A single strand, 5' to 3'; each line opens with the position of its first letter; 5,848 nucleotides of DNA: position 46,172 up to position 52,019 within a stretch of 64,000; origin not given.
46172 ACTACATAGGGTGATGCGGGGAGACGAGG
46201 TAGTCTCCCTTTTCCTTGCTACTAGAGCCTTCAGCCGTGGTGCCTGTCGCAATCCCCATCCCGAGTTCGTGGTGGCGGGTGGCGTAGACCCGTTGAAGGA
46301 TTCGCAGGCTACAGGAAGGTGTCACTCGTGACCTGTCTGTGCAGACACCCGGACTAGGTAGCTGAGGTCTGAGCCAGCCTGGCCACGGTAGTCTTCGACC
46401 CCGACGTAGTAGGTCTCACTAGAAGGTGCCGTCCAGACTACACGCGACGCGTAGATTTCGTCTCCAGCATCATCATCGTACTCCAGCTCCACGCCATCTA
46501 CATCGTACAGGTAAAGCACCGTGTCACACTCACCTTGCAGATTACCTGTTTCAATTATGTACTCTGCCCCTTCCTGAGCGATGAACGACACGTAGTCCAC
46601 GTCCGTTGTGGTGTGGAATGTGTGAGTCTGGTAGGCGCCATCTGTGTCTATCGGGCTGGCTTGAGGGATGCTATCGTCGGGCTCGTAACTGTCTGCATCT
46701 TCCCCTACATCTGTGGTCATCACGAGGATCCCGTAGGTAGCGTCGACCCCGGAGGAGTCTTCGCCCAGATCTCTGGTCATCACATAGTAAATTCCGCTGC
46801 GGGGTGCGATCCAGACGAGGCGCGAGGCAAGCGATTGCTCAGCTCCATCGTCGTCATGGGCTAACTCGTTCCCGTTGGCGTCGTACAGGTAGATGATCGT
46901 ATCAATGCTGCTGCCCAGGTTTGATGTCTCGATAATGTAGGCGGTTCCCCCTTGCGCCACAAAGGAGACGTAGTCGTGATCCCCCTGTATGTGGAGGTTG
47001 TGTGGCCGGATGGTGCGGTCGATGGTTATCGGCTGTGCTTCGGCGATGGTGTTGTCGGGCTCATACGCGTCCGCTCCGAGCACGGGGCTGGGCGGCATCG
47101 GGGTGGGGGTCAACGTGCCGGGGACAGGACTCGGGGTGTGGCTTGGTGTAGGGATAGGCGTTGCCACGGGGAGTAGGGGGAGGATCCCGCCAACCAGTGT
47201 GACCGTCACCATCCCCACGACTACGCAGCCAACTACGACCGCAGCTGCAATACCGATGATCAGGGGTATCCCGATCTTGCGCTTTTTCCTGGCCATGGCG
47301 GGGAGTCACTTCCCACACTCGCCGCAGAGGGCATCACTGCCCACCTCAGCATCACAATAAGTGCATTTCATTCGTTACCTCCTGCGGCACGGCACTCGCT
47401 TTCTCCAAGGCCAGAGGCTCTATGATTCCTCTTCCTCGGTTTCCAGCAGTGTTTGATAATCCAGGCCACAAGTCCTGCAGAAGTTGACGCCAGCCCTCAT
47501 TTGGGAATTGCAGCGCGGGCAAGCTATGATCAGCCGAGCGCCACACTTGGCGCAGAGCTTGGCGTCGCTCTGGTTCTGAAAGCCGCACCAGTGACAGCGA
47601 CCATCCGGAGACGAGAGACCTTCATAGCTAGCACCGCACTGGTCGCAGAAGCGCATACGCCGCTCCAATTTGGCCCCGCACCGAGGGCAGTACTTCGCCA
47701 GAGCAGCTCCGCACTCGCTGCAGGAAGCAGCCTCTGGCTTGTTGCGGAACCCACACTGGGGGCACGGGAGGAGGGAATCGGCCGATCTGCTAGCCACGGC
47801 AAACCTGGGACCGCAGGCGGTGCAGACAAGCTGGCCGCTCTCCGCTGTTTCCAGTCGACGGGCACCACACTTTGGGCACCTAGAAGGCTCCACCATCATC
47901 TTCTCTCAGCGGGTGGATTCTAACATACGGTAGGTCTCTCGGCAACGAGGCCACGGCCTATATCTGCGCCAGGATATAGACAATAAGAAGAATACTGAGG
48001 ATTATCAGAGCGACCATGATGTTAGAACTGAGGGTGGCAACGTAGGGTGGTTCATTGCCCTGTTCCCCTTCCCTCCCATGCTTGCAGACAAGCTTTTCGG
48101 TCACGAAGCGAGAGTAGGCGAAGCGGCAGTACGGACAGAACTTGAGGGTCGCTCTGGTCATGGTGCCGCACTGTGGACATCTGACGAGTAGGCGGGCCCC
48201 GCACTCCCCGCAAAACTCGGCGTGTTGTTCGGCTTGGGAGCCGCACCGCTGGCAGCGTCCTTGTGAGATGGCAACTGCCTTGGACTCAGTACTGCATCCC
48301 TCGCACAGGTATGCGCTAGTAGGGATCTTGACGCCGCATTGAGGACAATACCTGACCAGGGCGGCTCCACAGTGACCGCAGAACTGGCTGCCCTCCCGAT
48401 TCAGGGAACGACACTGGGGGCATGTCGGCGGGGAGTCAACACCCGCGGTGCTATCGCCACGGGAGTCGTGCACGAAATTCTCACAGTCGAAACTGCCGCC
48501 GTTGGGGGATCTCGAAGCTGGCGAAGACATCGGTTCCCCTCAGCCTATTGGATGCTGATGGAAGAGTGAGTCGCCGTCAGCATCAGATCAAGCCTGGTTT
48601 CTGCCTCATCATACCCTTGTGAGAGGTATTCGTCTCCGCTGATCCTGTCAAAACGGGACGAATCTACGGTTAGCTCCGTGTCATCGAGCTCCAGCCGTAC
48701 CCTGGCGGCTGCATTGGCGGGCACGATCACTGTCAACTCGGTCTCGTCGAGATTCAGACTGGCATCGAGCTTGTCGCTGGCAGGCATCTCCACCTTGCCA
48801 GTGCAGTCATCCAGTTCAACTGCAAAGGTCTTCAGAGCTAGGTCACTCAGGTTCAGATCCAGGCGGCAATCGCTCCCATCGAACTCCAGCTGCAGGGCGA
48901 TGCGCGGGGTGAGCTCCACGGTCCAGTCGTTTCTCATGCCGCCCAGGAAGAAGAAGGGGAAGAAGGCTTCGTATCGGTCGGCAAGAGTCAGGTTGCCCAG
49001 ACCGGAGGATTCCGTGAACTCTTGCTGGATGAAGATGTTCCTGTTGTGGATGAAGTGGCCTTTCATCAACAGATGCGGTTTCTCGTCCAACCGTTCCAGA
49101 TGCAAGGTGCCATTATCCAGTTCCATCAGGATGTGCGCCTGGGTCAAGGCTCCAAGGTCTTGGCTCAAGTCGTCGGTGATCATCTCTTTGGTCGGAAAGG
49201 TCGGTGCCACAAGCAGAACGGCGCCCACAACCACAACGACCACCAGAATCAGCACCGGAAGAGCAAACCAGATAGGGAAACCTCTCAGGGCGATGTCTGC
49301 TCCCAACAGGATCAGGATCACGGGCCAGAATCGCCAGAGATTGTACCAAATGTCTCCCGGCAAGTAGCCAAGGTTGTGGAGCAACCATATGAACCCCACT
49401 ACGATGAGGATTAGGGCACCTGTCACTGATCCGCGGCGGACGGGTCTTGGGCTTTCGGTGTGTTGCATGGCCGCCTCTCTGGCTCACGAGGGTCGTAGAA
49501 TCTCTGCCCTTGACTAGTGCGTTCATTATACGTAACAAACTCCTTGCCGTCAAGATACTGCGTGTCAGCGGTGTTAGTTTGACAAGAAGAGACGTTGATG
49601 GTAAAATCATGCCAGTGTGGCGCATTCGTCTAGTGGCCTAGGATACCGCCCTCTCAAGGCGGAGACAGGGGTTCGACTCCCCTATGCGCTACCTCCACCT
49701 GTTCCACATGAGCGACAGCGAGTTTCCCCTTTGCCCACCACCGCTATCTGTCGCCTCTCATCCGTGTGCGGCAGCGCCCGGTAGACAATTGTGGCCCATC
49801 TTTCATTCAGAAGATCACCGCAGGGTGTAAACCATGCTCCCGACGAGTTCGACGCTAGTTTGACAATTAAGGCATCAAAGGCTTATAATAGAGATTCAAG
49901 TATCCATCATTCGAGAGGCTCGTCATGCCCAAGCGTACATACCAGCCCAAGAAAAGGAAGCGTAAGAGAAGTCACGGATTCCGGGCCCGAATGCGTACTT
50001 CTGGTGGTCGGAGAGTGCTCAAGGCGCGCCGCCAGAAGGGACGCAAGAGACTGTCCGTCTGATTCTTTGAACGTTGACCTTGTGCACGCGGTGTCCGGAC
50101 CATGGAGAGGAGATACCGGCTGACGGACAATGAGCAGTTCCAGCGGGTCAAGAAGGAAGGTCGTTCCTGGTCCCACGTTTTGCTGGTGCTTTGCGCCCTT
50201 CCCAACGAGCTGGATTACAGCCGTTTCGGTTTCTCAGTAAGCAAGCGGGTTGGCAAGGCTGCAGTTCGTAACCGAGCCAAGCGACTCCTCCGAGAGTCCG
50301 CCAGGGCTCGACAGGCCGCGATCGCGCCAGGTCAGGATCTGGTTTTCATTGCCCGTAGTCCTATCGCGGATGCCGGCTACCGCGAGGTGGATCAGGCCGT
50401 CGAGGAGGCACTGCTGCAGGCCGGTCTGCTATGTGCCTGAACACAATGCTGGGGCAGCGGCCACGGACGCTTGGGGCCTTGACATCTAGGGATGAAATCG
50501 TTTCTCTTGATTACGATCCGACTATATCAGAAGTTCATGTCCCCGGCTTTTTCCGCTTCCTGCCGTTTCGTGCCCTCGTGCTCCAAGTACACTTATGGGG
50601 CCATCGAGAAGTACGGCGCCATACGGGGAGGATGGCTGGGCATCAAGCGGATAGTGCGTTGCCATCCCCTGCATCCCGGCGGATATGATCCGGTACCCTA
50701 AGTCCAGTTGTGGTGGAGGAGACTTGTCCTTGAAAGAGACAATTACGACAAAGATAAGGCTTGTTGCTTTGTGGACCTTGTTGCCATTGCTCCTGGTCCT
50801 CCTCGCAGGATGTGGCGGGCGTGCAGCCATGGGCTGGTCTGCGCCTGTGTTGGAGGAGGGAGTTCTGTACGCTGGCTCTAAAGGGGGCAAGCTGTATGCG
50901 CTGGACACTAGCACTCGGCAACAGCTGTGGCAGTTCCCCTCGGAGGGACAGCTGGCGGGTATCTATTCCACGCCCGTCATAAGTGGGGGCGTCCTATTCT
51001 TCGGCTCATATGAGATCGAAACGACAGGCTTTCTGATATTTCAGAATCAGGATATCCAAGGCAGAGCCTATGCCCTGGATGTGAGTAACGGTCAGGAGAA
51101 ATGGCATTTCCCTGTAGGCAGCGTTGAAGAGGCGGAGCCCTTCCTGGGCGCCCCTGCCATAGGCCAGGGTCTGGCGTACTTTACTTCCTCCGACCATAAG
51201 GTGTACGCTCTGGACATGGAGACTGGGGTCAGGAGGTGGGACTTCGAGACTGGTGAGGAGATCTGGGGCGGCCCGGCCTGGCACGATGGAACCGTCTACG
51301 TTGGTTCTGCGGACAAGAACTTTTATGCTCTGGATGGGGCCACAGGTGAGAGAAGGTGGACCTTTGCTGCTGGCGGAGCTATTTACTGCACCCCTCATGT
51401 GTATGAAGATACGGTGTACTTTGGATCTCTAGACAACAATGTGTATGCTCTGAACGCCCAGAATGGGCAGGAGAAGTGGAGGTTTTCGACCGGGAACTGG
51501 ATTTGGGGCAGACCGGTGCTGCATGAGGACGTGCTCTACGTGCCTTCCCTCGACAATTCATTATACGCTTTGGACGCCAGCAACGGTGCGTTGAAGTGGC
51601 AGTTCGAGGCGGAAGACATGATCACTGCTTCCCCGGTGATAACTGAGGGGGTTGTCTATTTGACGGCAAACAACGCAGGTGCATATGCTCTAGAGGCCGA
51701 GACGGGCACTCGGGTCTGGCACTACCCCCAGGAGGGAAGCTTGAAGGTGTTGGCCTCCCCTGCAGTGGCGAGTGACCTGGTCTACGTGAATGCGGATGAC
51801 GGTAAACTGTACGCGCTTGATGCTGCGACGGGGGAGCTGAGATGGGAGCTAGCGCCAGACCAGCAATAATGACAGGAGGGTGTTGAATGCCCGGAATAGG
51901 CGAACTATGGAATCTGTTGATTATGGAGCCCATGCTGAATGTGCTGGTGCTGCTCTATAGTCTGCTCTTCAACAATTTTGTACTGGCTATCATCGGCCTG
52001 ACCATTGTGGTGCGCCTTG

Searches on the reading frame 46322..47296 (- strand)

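Call 33: search_protein_families(library=pfam, proteins=[window:46322-47296:-], max_evalue=0.0001)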
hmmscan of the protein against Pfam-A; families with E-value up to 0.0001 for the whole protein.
window:46322-47296:- (324 aa): 1 family
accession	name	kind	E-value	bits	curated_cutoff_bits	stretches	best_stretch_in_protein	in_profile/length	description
PF04151.21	PPC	-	1.4e-12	48.7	25.9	2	232-300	1-68/70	Bacterial pre-peptidase C-terminal domain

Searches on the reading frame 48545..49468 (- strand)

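Call 33: search_protein_families(library=pfam, proteins=[window:48545-49468:-], max_evalue=0.0001)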
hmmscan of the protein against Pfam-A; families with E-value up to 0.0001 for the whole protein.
window:48545-49468:- (307 aa): 2 families
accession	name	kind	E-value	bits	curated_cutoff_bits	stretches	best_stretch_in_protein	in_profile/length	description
PF18917.5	LiaI-LiaF-like_TM1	-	9.9e-11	42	27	1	16-59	2-41/42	LiaI-LiaF-like transmembrane region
PF22570.1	LiaF-TM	-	2.8e-07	31.7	27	1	17-83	2-60/98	LiaF transmembrane domain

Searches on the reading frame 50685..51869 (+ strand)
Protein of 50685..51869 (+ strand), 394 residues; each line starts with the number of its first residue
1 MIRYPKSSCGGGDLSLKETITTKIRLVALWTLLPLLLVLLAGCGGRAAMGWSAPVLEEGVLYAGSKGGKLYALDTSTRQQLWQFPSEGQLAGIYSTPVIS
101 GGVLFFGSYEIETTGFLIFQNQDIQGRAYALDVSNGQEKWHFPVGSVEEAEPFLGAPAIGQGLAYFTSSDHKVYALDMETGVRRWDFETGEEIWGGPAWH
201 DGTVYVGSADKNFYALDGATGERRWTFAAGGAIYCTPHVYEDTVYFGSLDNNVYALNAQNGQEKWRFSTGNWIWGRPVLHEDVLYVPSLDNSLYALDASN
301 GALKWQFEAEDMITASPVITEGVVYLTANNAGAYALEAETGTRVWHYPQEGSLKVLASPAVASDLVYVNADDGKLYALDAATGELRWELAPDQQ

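Call 33: search_protein_families(library=pfam, proteins=[window:50685-51869:+], max_evalue=0.0001)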
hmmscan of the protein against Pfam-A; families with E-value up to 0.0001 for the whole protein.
window:50685-51869:+ (394 aa): 4 families
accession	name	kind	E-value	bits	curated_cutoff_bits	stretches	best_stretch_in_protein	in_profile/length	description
PF13360.13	PQQ_2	-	1.9e-56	191.8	27.6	3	274-389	27-144/233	Outer membrane protein assembly factor BamB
PF13570.13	Beta-prop_ACSF4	-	8.2e-50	170.5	133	2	126-290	29-194/329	Beta-alanine-activating enzyme, beta-propeller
PF01011.28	PQQ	-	6.8e-38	131.2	26.7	1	234-270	50-86/595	Glucose/ethanol/alcohol dehydrogenase, beta-propeller domain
PF01789.22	PsbP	-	6.5e-05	23.5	23.5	0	364-388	116-140/155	PsbP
